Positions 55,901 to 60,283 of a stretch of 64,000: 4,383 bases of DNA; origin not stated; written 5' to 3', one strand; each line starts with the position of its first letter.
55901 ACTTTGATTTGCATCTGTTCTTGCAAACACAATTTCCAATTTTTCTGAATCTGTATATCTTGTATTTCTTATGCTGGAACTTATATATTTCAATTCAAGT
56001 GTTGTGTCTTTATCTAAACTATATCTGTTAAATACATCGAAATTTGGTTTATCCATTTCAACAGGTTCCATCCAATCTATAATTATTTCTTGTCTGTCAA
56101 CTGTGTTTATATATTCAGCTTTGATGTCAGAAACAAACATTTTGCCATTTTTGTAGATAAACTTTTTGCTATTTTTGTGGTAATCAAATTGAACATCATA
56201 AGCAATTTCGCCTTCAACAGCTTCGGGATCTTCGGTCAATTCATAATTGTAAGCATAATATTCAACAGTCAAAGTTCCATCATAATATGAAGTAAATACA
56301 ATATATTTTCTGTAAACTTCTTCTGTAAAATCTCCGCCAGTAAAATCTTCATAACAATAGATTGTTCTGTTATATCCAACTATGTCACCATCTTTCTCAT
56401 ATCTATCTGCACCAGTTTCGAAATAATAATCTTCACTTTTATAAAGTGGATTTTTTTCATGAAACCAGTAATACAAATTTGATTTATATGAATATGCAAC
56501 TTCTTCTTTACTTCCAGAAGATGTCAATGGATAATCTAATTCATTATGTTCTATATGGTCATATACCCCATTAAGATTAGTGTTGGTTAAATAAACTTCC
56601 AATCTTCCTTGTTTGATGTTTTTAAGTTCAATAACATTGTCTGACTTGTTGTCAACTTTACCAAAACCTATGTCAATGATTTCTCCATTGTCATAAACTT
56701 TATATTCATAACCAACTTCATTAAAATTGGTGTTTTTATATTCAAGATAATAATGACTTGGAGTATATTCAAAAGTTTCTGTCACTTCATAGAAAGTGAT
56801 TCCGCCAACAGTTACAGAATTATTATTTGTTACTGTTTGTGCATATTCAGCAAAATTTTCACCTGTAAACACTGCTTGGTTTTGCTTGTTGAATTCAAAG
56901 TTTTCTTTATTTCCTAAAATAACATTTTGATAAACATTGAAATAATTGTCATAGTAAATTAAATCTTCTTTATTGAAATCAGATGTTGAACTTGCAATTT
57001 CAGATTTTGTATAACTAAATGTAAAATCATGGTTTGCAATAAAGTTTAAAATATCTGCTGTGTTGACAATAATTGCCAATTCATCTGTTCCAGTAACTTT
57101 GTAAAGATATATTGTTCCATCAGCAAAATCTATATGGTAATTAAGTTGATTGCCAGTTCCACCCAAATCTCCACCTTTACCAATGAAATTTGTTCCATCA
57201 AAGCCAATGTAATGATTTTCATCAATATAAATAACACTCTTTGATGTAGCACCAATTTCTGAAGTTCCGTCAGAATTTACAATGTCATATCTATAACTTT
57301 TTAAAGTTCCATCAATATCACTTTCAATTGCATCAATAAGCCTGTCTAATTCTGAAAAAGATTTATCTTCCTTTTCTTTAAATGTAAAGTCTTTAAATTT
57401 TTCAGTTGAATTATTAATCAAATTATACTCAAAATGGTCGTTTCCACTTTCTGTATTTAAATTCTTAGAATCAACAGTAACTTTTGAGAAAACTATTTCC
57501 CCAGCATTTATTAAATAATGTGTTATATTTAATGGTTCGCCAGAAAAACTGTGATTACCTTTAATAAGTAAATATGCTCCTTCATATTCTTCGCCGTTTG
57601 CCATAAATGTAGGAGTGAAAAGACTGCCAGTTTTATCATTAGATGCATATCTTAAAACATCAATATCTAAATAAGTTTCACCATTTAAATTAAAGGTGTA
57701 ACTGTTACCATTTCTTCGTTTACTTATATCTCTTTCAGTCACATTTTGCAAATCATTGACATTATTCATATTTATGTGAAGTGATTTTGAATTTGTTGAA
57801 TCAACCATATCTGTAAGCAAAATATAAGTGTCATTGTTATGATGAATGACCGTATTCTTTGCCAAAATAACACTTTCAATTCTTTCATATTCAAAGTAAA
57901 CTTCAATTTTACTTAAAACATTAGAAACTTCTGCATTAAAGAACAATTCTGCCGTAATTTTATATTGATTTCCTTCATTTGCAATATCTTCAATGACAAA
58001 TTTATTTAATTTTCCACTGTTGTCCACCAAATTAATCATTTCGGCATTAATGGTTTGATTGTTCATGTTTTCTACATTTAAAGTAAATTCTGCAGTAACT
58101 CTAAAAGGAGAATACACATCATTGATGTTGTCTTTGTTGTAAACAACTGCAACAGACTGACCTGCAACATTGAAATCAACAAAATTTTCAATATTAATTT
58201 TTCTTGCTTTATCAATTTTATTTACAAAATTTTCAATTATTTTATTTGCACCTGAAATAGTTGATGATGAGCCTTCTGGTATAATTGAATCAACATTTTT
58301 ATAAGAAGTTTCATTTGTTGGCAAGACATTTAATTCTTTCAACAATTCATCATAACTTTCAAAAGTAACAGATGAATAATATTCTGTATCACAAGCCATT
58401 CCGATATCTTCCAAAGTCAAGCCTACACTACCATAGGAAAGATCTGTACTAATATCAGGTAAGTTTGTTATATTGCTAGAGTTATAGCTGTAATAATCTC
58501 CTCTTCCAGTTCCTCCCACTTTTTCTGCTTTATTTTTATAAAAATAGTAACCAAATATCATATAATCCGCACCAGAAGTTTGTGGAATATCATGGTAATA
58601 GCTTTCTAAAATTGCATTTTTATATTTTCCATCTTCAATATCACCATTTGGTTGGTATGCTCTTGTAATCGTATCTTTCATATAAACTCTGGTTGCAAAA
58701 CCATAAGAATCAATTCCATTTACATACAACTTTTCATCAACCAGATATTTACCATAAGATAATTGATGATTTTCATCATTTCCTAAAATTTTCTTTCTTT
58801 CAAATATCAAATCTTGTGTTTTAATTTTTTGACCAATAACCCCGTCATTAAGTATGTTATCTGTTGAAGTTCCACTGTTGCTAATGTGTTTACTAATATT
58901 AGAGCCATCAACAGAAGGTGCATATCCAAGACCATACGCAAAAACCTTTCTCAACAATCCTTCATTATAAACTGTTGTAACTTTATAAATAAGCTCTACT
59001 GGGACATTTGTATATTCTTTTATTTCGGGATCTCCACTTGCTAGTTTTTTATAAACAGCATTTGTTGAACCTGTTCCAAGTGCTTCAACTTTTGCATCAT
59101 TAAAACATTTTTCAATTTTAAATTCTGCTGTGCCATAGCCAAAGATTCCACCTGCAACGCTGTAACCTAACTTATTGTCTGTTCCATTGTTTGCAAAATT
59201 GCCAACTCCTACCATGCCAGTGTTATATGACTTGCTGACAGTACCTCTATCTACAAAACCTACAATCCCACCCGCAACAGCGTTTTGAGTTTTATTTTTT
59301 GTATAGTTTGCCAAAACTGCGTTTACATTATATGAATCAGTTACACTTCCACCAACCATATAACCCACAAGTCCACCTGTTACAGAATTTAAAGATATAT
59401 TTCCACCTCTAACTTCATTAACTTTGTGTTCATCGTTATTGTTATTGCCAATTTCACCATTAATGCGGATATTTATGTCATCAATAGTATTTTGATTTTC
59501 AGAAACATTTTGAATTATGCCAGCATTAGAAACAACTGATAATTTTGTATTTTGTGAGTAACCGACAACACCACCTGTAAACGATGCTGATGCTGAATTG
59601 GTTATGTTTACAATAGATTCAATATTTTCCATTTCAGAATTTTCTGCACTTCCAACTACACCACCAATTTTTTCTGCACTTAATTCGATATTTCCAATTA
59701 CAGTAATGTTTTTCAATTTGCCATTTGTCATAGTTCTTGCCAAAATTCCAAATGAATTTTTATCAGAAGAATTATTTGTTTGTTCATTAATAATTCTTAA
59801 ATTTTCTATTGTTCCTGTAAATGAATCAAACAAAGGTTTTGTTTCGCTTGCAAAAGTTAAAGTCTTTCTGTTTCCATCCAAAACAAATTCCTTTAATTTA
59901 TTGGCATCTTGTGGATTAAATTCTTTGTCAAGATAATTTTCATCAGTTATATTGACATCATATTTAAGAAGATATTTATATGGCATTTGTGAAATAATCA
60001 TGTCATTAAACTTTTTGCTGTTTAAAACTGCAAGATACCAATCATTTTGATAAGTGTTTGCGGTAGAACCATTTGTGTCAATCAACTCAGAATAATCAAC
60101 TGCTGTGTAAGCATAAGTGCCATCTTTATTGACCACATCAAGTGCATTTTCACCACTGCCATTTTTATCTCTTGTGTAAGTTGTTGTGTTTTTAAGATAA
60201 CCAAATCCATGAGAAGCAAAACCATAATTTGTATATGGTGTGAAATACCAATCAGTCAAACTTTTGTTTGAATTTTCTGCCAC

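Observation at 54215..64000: Second giant GLUG-repeat ORF (>3,261 aa, truncated by the window); two such genes take about 32% of the window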

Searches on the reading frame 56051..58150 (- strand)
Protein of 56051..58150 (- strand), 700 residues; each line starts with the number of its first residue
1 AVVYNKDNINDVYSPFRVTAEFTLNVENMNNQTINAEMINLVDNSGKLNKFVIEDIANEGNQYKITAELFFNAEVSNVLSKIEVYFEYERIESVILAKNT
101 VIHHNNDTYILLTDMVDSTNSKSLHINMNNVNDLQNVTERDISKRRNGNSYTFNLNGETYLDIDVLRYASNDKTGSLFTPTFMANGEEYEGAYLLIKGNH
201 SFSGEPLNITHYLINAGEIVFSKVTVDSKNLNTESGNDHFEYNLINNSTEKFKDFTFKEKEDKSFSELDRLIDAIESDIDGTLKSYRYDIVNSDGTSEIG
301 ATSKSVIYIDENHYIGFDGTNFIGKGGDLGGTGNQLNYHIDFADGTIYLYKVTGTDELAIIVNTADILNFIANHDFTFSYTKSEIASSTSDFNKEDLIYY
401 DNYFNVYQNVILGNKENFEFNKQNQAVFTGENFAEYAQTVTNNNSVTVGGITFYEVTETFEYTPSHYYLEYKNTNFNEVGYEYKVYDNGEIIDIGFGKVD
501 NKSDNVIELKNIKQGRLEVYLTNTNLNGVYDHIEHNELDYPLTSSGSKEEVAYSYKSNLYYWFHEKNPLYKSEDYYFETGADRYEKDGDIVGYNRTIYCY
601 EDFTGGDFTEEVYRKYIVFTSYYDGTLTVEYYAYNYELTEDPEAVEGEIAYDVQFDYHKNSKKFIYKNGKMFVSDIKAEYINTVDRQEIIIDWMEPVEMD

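Call 79: search_protein_families(library=ncbifam, proteins=[window:56051-58150:-], max_evalue=0.1)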
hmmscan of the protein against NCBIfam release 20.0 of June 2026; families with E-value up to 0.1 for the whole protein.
window:56051-58150:- (700 aa): 0 families

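Call 80: search_protein_families(library=phrogs, proteins=[window:56051-58150:-], max_evalue=0.1)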
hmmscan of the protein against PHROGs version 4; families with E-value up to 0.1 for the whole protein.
window:56051-58150:- (700 aa): 1 family
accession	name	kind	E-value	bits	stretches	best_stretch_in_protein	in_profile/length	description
phrog_22264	-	unknown function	0.053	14.5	0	651-678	18-46/77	-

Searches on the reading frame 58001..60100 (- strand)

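Call 79: search_protein_families(library=ncbifam, proteins=[window:58001-60100:-], max_evalue=0.1)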
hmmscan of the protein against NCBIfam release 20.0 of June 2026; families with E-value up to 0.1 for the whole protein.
window:58001-60100:- (700 aa): 0 families

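Call 80: search_protein_families(library=phrogs, proteins=[window:58001-60100:-], max_evalue=0.1)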
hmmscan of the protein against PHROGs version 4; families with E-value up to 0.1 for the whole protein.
window:58001-60100:- (700 aa): 1 family
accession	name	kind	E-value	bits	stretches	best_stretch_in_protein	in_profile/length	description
phrog_16830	-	unknown function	0.0098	17.3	1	130-190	39-96/109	-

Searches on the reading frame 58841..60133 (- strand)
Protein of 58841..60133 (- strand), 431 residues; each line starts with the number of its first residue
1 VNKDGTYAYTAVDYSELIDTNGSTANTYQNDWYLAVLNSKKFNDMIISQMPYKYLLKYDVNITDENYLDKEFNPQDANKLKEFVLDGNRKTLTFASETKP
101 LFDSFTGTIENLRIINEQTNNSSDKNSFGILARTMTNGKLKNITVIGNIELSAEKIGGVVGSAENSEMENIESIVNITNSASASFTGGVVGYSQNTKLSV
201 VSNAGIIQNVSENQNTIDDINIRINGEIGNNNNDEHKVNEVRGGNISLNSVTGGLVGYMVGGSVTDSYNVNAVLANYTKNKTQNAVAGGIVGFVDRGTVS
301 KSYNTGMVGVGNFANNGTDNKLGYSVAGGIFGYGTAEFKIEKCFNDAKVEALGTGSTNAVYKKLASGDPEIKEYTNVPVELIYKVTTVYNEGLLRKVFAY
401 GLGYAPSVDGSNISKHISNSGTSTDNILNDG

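Call 93: search_solved_structures(query=A4, max_evalue=10, show_alignments=1)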
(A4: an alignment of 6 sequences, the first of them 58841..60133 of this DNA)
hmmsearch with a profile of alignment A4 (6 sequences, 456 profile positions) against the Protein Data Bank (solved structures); distinct sequences matched with E-value up to 10: 1.
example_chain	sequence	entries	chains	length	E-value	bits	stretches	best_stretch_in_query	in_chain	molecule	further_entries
1kvd_A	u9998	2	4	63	1.2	11.1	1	288-320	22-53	SMK TOXIN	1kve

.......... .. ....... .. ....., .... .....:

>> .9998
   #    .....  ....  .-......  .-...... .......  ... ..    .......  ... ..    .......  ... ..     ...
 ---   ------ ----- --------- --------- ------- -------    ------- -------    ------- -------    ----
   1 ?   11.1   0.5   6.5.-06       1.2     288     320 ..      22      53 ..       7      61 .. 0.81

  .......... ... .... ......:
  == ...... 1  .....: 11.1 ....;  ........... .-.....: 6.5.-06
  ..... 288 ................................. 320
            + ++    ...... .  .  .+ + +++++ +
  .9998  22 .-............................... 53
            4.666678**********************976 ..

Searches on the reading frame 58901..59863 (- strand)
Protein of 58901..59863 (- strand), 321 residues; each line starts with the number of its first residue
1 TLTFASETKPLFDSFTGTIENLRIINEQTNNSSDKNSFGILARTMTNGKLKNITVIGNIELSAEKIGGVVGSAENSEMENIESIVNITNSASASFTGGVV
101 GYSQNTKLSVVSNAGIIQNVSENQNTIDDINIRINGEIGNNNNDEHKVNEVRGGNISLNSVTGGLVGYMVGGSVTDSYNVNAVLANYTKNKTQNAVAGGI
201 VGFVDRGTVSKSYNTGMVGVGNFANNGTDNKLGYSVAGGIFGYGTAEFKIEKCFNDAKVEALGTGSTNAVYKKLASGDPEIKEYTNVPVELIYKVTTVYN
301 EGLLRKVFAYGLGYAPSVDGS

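Call 28: search_protein_families(library=pfam, proteins=[window:58901-59863:-], max_evalue=10)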
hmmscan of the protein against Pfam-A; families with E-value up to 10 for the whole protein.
window:58901-59863:- (321 aa): 4 families
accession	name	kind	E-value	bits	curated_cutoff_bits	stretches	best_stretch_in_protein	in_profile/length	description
PF07581.17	Glug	-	7.6e-09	35.8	20.5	4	66-88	5-28/28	The GLUG motif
PF20906.3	S-Me-THD_C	-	0.00043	20.1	27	1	37-125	20-106/190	S-Me-THD-like, C-terminal domain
PF16374.11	CIF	-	0.068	13.7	25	1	94-151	15-71/138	Cycle inhibiting factor (CIF)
PF17340.7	DUF5370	-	0.17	12.2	25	1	101-150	8-56/63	Family of unknown function (DUF5370)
